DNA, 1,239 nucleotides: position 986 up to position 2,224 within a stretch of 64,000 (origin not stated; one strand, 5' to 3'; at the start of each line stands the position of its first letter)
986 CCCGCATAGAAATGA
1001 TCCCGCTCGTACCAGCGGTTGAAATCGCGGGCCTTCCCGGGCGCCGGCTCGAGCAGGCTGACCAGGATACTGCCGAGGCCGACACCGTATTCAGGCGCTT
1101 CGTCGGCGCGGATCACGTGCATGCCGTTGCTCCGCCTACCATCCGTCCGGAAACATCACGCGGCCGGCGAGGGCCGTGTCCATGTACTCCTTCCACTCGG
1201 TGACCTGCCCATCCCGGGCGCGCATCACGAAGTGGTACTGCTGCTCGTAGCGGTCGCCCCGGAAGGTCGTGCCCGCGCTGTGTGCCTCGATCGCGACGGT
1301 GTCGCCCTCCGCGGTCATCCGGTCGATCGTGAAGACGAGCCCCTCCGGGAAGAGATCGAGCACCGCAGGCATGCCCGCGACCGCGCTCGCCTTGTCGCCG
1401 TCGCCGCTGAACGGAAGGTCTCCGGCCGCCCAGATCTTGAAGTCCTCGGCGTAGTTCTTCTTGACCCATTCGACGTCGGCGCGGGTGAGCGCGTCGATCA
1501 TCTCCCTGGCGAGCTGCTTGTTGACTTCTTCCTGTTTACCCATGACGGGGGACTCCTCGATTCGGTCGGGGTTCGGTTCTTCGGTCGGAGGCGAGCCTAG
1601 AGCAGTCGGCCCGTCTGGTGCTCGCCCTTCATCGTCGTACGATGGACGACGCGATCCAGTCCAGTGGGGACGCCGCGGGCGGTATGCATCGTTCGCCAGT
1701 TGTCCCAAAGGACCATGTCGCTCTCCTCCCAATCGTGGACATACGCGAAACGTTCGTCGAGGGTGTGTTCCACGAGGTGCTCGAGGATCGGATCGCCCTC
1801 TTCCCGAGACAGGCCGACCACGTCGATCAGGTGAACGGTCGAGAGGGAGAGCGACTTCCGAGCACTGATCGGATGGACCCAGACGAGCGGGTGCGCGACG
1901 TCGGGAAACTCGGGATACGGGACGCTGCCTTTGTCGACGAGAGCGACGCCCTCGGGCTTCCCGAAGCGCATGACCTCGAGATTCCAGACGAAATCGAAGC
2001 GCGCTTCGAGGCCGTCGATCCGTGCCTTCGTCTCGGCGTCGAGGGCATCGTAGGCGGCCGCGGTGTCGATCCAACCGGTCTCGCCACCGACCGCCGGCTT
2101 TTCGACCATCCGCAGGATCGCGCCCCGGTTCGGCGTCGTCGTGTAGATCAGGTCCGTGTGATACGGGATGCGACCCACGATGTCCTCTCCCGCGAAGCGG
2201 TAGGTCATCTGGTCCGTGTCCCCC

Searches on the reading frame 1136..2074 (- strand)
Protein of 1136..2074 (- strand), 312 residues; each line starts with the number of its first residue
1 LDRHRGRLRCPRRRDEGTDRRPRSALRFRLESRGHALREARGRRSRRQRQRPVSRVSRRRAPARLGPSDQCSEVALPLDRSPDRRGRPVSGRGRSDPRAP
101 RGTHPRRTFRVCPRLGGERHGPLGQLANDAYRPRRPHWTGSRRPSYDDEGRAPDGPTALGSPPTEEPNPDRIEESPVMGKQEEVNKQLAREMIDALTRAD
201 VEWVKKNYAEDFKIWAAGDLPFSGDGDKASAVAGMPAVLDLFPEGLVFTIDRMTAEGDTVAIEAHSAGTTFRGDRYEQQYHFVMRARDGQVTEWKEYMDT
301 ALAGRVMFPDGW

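Call 6: search_protein_families(library=pfam, proteins=[window:1136-2074:-], max_evalue=0.0001)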
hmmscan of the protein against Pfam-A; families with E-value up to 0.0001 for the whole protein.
window:1136-2074:- (312 aa): 2 families
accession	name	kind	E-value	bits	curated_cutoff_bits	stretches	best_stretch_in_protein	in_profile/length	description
PF12680.13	SnoaL_2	-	4.1e-11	43.8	27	1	189-294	1-102/102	SnoaL-like domain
PF07366.18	SnoaL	-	4.4e-06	27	28.4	1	187-301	2-120/126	SnoaL-like polyketide cyclase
